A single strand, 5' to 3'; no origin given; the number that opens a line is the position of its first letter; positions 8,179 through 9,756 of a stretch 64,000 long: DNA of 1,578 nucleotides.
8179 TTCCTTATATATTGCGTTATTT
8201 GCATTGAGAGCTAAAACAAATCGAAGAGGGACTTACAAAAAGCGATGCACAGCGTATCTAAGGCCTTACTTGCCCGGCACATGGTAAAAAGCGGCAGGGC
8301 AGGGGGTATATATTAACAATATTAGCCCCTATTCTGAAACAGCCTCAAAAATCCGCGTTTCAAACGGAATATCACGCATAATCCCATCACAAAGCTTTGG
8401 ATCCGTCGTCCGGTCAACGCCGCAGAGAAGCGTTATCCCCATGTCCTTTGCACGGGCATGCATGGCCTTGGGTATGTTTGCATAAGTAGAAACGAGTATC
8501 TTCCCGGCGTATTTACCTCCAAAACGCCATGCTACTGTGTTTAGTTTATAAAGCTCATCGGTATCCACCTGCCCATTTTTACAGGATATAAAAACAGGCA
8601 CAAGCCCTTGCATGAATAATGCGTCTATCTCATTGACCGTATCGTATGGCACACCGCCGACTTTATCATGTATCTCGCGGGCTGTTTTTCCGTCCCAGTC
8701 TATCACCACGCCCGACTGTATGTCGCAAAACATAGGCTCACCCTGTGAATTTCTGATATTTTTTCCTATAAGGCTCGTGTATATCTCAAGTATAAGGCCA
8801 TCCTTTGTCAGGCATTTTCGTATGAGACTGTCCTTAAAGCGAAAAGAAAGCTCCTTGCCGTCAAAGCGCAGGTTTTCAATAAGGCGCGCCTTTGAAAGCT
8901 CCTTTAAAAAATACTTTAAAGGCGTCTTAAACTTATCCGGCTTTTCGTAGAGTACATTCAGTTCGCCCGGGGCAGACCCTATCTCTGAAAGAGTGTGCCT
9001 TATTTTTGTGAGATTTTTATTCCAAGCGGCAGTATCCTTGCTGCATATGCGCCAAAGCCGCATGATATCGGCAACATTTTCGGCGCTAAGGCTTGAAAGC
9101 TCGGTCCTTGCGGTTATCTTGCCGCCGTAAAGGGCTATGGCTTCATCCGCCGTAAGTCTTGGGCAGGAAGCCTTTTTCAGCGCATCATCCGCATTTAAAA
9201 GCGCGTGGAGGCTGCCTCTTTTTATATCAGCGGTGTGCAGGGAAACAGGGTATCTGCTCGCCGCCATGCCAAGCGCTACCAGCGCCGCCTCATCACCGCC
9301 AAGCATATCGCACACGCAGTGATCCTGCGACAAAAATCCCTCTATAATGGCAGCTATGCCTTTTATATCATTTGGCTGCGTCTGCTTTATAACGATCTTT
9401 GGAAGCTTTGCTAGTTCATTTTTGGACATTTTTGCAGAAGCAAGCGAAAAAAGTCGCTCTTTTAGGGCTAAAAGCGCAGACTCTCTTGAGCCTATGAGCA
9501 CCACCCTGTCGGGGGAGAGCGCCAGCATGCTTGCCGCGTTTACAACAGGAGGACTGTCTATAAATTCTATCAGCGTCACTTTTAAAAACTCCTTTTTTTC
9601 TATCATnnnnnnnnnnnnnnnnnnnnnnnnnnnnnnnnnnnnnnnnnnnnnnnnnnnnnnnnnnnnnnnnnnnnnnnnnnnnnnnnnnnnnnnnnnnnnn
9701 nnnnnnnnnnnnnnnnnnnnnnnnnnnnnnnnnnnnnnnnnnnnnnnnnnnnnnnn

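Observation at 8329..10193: Orphan Card1/Can2-like CARF-nuclease with a non-canonical active site, apparently co-transcribed with a TetR regulator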

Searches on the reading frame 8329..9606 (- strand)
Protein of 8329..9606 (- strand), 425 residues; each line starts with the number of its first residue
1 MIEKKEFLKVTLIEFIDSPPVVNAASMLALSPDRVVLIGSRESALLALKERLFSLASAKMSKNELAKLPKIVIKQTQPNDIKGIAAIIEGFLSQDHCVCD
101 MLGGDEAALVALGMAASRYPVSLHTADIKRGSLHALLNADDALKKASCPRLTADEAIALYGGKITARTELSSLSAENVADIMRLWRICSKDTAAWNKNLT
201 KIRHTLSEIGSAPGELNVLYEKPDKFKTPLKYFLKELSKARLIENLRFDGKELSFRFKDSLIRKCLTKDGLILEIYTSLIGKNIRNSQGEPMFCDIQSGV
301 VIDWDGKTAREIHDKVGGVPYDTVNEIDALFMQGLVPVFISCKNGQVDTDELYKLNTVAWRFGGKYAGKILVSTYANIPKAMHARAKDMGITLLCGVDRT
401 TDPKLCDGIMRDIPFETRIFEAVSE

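Call 3: search_protein_families(library=pfam, proteins=[window:8329-9606:-], max_evalue=1)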
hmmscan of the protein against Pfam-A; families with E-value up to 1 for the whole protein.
window:8329-9606:- (425 aa): 1 family
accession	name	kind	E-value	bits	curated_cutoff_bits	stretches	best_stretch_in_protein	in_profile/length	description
PF09002.17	Card1_endonuc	-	0.0034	17.4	26.4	1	324-398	45-120/136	Card1-like, endonuclease domain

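Call 4: search_protein_families(library=padloc, proteins=[window:8329-9606:-], max_evalue=1)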
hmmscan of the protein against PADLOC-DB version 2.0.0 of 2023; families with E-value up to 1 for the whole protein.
window:8329-9606:- (425 aa): 14 families
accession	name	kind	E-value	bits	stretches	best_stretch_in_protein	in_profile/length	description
PDLC01881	CARF4--CARF_PDDEXK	-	5.3e-28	96.2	1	11-394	5-359/378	-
PDLC01895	CARF4--CARF_PDDEXK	-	5.5e-21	73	1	11-398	3-370/397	-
PDLC01880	CARF4--CARF_PDDEXK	-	1.7e-18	65.1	1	11-396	3-348/364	-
PDLC01884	CARF4--CARF_PDDEXK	-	1.2e-14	52.6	1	65-392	53-359/382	-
PDLC01890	CARF4--CARF_PDDEXK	-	8.3e-12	43.2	1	323-394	268-338/366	-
PDLC01882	CARF4--CARF_PDDEXK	-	1.2e-09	35.3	1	270-398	436-555/569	-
PDLC01619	Csx1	-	6.4e-09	33.4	1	12-378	4-311/330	CAS-III; associated_signaling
PDLC01898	CARF4--CARF_PDDEXK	-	2.5e-08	31.5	1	323-398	209-285/296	-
PDLC01037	Csx1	-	1.4e-07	29.4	1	20-372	13-280/320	ARF+Nuclease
PDLC01968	CARF_PDDEXK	-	4.5e-07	27.3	1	248-398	221-343/361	-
PDLC01900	CARF4--CARF_PDDEXK_AAA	-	2.5e-06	24.4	1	324-395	479-549/556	-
PDLC01889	CARF4--CARF_PDDEXK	-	4.4e-06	24.1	1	323-392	269-337/367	-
PDLC01888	CARF4--CARF_PDDEXK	-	0.0011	16.2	1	323-394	279-351/368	-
PDLC01893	CARF4--CARF_PDDEXK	-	0.0017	15.7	1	311-396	282-370/382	-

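Call 5: search_protein_families(library=ncbifam, proteins=[window:8329-9606:-], max_evalue=1)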
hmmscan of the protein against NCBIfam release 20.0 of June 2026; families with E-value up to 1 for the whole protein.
window:8329-9606:- (425 aa): 0 families

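Call 6: search_solved_structures(query=window:8329-9606:-, max_evalue=10, show_alignments=3)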
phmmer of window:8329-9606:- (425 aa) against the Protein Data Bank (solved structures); distinct sequences matched with E-value up to 10: 1.
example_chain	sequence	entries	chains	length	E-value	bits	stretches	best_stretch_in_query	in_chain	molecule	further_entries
4pq8_A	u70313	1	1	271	1.3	10.9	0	48-74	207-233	DESIGNED PROTEIN OR465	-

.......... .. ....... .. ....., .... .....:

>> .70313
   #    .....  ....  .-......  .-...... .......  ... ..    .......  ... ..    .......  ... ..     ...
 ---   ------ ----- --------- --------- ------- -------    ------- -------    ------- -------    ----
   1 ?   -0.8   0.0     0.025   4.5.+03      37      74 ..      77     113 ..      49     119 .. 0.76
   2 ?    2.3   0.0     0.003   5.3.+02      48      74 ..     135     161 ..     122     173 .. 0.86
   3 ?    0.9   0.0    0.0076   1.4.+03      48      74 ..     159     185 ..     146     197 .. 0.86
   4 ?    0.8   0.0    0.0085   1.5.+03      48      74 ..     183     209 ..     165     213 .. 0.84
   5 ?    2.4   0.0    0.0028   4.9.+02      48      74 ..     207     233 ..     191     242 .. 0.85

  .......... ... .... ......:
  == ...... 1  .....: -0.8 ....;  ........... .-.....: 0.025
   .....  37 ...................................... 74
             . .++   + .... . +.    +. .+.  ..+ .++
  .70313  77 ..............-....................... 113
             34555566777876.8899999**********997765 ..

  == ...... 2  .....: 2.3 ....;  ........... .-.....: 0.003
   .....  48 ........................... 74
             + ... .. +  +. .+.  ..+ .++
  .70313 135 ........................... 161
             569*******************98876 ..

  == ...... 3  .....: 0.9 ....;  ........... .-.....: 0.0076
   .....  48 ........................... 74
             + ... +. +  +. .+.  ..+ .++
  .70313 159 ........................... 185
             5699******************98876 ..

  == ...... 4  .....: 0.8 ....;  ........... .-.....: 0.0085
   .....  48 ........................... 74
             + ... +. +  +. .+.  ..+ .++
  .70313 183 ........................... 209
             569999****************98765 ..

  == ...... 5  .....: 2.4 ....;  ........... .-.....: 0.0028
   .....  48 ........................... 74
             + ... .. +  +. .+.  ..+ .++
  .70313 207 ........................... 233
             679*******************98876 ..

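Call 7: find_homologous_proteins(query=window:8329-9606:-)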
Query window:8329-9606:- (425 aa): 1298 proteins with E <= 0.001 among 8000 candidates; the best 120 are listed.
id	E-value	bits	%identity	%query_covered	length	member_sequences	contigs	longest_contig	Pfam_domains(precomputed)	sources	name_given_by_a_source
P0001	3.2e-279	943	99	100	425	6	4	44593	-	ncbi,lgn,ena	-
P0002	4.3e-60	222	35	93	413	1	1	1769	-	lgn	-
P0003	4.8e-59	218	34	93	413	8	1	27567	-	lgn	-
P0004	5.0e-59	218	33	93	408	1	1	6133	-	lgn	-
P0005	5.1e-59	218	35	93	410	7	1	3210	PF09002.18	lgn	-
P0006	9.0e-59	217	35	93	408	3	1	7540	-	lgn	-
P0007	1.6e-58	217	35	93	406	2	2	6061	PF09002.18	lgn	-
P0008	2.7e-58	216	34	93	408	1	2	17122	PF09002.18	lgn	-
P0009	7.5e-58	214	36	93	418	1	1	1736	-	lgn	-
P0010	1.0e-57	214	33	93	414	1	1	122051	-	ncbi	-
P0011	1.0e-57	214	34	95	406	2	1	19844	PF09002.18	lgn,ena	-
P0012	1.0e-57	214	33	94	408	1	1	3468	PF09002.18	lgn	-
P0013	1.0e-57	214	34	94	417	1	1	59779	-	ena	-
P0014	1.3e-57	214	33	94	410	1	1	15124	-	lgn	-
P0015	1.3e-57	213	33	93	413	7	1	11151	-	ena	-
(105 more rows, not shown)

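Call 9: search_solved_structures(query=A1, max_evalue=1, show_alignments=5)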
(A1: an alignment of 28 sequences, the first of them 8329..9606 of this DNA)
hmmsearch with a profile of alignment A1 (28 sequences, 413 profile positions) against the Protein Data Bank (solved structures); distinct sequences matched with E-value up to 1: 3.
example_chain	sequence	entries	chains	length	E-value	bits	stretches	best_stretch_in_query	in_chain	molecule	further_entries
1xmx_A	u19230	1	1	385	6.2e-06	28.4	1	215-392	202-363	hypothetical protein VC1899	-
7bdv_A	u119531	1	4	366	1.3e-05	27.4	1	2-123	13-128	Can2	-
8bao_A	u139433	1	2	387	0.048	15.6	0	311-362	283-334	DUF1887 family protein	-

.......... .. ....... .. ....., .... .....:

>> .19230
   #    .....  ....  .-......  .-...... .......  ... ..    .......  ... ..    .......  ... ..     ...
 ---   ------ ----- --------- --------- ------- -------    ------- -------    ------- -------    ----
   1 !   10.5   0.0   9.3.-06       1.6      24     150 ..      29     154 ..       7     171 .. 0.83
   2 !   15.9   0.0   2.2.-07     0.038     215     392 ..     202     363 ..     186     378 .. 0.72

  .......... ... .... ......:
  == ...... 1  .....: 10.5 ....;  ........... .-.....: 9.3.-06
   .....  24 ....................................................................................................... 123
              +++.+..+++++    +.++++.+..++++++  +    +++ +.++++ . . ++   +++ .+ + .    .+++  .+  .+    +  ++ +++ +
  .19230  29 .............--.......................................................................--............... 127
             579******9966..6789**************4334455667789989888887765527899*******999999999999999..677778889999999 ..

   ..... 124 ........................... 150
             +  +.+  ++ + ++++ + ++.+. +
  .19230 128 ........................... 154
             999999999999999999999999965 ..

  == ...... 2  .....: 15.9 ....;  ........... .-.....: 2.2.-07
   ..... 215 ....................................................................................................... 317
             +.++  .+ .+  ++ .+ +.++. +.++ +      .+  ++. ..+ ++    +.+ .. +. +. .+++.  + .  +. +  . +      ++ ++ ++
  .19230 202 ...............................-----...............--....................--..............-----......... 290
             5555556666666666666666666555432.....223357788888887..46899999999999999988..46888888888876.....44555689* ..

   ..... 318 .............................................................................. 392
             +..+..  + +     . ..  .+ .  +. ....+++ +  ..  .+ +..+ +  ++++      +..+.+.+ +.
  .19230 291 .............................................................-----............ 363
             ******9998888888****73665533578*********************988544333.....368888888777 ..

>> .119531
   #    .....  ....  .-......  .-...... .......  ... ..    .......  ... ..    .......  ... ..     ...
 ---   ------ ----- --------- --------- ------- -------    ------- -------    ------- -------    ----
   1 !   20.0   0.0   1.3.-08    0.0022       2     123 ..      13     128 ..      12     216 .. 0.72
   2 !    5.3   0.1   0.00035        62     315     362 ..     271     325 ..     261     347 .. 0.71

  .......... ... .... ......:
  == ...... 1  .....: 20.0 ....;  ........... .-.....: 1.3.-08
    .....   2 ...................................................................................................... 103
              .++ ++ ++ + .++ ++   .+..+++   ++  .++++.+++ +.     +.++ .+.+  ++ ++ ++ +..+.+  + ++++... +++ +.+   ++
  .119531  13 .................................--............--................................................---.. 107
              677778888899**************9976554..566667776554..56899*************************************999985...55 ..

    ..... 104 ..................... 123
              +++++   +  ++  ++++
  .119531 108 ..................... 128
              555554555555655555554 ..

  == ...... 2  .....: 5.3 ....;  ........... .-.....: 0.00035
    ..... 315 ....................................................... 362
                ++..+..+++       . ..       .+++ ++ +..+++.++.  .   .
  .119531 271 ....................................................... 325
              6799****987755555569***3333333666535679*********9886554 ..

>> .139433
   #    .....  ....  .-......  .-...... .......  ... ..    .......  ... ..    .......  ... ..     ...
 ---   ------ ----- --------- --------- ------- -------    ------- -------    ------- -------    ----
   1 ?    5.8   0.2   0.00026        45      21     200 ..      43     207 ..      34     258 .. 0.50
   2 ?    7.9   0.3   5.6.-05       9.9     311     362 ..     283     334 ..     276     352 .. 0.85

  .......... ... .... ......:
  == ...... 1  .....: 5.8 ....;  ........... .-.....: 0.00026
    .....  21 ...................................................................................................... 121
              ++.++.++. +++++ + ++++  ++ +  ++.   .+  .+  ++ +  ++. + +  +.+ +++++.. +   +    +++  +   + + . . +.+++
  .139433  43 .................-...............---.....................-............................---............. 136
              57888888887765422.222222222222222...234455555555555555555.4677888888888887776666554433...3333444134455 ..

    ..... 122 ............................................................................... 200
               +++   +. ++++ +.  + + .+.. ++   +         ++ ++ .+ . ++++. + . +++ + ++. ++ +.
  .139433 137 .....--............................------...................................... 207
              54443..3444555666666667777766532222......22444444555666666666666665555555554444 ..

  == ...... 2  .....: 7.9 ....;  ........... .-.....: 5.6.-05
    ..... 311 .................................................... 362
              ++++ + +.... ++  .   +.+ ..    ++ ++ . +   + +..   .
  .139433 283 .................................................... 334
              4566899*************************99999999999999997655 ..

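Call 11: find_related_loci(query=A1, collection=genome_contigs, flank=10000)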
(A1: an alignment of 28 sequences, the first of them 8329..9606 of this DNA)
Query A1 (425 aa) in genome_contigs; peptide patterns used: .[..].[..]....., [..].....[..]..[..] (x = any residue, [..] = any of these).
560 stretches matched a pattern; 534 encode a relative of the query (tblastn E <= 1e-3); the best 80 are kept; 80 distinct loci.
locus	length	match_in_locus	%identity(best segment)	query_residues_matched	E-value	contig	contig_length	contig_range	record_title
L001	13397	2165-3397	33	2-405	3e-68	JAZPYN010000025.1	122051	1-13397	MAG: Acutalibacteraceae bacterium isolate T1900044647_TS20190113.MAGScoT_cleanbin_000010 SGB_1385_k141_1661295, whole ge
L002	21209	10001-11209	35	8-405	5e-68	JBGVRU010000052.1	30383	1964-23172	MAG: Acutalibacteraceae bacterium isolate fecal_MAG_133 fecal_MAG_133_contig_0052, whole genome shotgun sequence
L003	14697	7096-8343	35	9-413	2e-66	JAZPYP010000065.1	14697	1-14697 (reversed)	MAG: Eubacteriales bacterium isolate T1900044647_TS20190113.MAGScoT_cleanbin_000003 SGB_1383_k141_1057661, whole genome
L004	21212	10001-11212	34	10-406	8e-66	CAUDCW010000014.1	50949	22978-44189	MAG TPA_asm: uncultured Oscillospiraceae bacterium isolate ERR9578160_bin.19_MetaWRAP_v1.3_MAG genome assembly, contig:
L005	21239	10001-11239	35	10-413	2e-65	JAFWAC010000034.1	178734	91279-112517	MAG: Clostridia bacterium isolate RGIG5552 Sheep_Colon.Co__c3323862, whole genome shotgun sequence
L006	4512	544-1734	34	10-396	2e-65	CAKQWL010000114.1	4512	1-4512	MAG: uncultured Clostridia bacterium isolate REFINED_METABAT215_TOP10_CONTIGS_1500_ASSEMBLY_K127_MEGAHIT__Hadza_MoBio_ha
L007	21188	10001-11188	35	10-405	1e-64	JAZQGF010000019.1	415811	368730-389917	MAG: Acutalibacteraceae bacterium isolate T1900044631_TS20190097.MAGScoT_cleanbin_000019 SGB_1037_k141_484529, whole gen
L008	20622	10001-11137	34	2-394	7e-65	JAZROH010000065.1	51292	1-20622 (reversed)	MAG: Clostridia bacterium isolate T1900045393_YK20190083.MAGScoT_cleanbin_000003 SGB_6944_k141_1813209, whole genome sho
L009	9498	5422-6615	35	10-405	2e-64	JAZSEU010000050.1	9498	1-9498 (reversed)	MAG: Acutalibacteraceae bacterium isolate T1900044588_TS20190054.MAGScoT_cleanbin_000011 SGB_611_k141_1134812, whole gen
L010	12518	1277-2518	33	9-413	7e-64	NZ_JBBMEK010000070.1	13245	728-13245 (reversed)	Coprococcus intestinihominis strain CLA-AA-H190 CLAAAH190_contig_70_length_13245, whole genome shotgun sequence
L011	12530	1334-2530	35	5-397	2e-63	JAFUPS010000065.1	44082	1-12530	MAG: Clostridia bacterium isolate RGIG4713 Roe_deer_Rectum.Co__c745781, whole genome shotgun sequence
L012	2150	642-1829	33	10-398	3e-64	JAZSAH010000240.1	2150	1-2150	MAG: Acutalibacteraceae bacterium isolate T1900044938_TS20190404.MAGScoT_cleanbin_000019 SGB_3451_k141_1969739, whole ge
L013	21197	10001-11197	35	10-419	2e-62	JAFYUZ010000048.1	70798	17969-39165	MAG: Clostridia bacterium isolate RGIG7446 Water_buffalos_Colon-1__c378864, whole genome shotgun sequence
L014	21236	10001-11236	35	3-405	2e-62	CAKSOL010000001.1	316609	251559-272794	MAG: uncultured Eubacteriales bacterium isolate REFINED_METABAT215_TOP10_CONTIGS_1500_ASSEMBLY_K77_MERGED__Hadza_PheChl_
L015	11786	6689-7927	34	9-409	1e-62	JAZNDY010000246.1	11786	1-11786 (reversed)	MAG: Acutalibacteraceae bacterium isolate T1900044724_TS20190190.MAGScoT_cleanbin_000044 SGB_1925_k141_915042, whole gen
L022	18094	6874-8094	32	10-405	2e-61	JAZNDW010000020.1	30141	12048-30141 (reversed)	MAG: Eubacteriales bacterium isolate T1900044725_TS20190191.MAGScoT_cleanbin_000012 SGB_1932_k141_1269150, whole genome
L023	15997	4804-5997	33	8-394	3e-61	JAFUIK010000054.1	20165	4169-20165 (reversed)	MAG: Ruminococcus sp. isolate RGIG4523 Roe_deer_Rectum-1__c767857, whole genome shotgun sequence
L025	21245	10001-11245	34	3-405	2e-61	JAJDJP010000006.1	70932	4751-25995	Ruminococcaceae bacterium OttesenSCG-928-A16 AH-928-A16_NODE_6, whole genome shotgun sequence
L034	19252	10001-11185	32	10-407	1e-60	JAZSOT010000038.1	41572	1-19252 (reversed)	MAG: Clostridia bacterium isolate T1900044548_TS20190014.MAGScoT_cleanbin_000035 SGB_166_k141_1750530, whole genome shot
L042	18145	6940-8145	33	9-405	4e-60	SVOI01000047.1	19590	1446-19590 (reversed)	MAG: Oscillospiraceae bacterium isolate SIG561 NODE_14282_length_19590_cov_3.093562, whole genome shotgun sequence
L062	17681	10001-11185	31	6-394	7e-59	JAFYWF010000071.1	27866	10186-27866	MAG: Lachnospiraceae bacterium isolate RGIG7478 Water_buffalos_Colon-3__c178552, whole genome shotgun sequence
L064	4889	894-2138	32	6-409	1e-58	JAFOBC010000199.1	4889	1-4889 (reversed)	MAG: Clostridia bacterium isolate RGIG306 Dairy_cattle_Colon-1__c431804, whole genome shotgun sequence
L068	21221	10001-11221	30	9-405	3e-58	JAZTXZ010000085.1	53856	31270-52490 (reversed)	MAG: Candidatus Avispirillum sp. isolate T1900045328_YK20190017.MAGScoT_cleanbin_000020 SGB_6485_k141_584843, whole geno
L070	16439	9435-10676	32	4-407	2e-58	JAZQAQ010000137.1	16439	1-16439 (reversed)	MAG: Eubacteriales bacterium isolate T1900044642_TS20190108.MAGScoT_cleanbin_000075 SGB_1288_k141_2259226, whole genome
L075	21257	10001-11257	33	8-412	2e-58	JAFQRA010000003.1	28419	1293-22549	MAG: Clostridia bacterium isolate RGIG2072 Goat_Colon-2__c61225, whole genome shotgun sequence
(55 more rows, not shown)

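Call 22: search_protein_families(library=pfam, proteins=[L023:6255-9731:+, L068:16675-18894:+, L070:14154-14450:+, L064:2374-2853:+, L070:7321-8160:+, L075:12205-12459:+, L022:2836-4521:+], max_evalue=0.01)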
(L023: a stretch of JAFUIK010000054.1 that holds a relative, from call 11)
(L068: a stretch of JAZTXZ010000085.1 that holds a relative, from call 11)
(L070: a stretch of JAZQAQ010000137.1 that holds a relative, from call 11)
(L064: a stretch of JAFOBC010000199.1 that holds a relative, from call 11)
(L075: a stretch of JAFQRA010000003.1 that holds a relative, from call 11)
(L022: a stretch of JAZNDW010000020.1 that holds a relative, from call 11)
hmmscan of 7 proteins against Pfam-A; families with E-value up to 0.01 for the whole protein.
L023:6255-9731:+ (1158 aa): 38 families (the best 25 are shown)
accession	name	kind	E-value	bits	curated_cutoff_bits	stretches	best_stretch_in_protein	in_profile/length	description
PF00004.35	AAA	-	3.3e-53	180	21.2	2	758-894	1-130/131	ATPase family associated with various cellular activities (AAA)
PF01434.24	Peptidase_M41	-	2.3e-38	132.4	29.9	1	978-1151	5-191/191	Peptidase family M41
PF07724.20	AAA_2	-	3e-37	128.6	27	2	242-392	2-156/166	AAA domain (Cdc48 subfamily)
PF07728.20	AAA_5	-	1.1e-22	80.9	22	2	246-364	2-125/139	AAA domain (dynein-related subfamily)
PF13173.12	AAA_14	-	5.2e-12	46.3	27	0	757-826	4-74/129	AAA domain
PF13191.12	AAA_16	-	1.2e-10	42.6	32.6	1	754-791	23-63/167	AAA ATPase domain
PF05496.18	RuvB_N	-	5.7e-10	39.6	27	1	720-828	5-98/159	Holliday junction DNA helicase RuvB P-loop domain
PF13401.12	AAA_22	-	8.9e-10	39.4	27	0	243-337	5-110/130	AAA domain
PF20720.3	nSTAND3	-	3e-09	37.2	27.2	1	758-900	20-142/155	Novel STAND NTPase 3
PF01078.27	Mg_chelatase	-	6.4e-09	36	20.3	0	757-776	24-43/207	Magnesium chelatase, subunit ChlI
PF07726.17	AAA_3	-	6.9e-09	36.1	27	1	247-361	3-110/131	ATPase family associated with various cellular activities (AAA)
PF00158.32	Sigma54_activat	-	6.8e-08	32.8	20.2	1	244-362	23-143/168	Sigma-54 interaction domain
PF20030.5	bpMoxR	-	8.5e-07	28.7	27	1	246-354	34-140/205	MoxR domain in the MoxR-vWA-beta-propeller ternary systems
PF24883.2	NPHP3_N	-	3.2e-06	27.9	24.8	0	758-777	25-44/164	Nephrocystin 3, N-terminal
PF00910.28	RNA_helicase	-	3.4e-06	27.9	21.5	0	758-778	1-21/105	RNA helicase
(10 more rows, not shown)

L068:16675-18894:+ (739 aa): 2 families
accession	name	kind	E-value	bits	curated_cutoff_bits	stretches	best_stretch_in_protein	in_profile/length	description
PF09052.15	SipA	-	0.005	16.9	25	0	525-572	58-104/214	SipA N-terminal domain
PF13858.11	DUF4199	-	0.0084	17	32.3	1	11-76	31-97/165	Protein of unknown function (DUF4199)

L070:14154-14450:+ (98 aa): 1 family
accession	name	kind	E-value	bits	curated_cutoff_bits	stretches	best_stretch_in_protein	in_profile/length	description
PF02026.21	RyR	-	1.6e-36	124.8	27.4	1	4-94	1-91/91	RyR domain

L064:2374-2853:+ (159 aa): 1 family
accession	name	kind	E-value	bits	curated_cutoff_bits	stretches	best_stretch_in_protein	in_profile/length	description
PF10722.14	YbjN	-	9.8e-07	29.5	22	1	14-139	3-124/126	Putative bacterial sensory transduction regulator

L070:7321-8160:+ (279 aa): 0 families

L075:12205-12459:+ (84 aa): 0 families

L022:2836-4521:+ (561 aa): 4 families
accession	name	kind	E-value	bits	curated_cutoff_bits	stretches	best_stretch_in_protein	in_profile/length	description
PF02534.20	T4SS-DNA_transf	-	8.1e-51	173.7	20.1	1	63-458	45-387/468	Type IV secretory system Conjugative DNA transfer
PF12696.13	TraG-D_C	-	5.4e-28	97.9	22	1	375-490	1-123/126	TraM recognition site of TraD and TraG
PF10412.15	TrwB_AAD_bind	-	7e-20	71.7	20.5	1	290-464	164-334/387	Type IV secretion-system coupling protein DNA-binding domain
PF00270.35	DEAD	-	0.0044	17.2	26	0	63-118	15-70/167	DEAD/DEAH box helicase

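Call 23: predict_structure(alignment_id=A1)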
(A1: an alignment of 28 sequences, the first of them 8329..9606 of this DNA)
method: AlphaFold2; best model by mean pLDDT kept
length: 425 residues; sequences in the alignment: 28
mean_pLDDT: 88.3   pTM: 0.88
mean pLDDT of the five models: 88.3, 87.6, 87.3, 86.2, 86.0
residues with pLDDT >= 90: 298; 70-90: 83; 50-70: 29; < 50: 15
segments of 3 or more residues with pLDDT < 50: 416-425
pLDDT, mean of each block of 10 residues (from residue 1): 66 88 92 94 93 93 87 95 97 91 90 94 88 76 73 96 92 94 97 93 89 90 79 96 94 94 93 97 93 95 73 52 85 95 94 96 94 96 96 96 94 53 39
secondary structure, 60 per line:
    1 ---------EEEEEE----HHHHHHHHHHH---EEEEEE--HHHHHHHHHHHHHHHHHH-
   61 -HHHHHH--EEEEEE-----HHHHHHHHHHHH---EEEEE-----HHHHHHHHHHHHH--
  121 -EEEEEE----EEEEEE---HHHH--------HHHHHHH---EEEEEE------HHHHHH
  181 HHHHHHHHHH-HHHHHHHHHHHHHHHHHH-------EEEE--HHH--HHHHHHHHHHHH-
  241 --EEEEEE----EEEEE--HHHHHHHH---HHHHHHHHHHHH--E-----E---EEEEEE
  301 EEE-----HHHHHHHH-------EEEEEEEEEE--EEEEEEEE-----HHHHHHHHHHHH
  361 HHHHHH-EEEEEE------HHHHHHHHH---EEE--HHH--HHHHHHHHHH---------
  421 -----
elements in order: E10-15 H20-30 E34-39 H42-59 H62-67 E70-75 H81-92 E96-100 H106-118 E122-127 E132-137 H141-144 H153-159 E163-168 H175-190 H192-209 E217-220 H228-239 E243-248 E253-257 H260-267 H271-282 E295-303 H309-316 E324-333 E336-343 H349-366 E368-373 H380-388 E392-394 H402-411
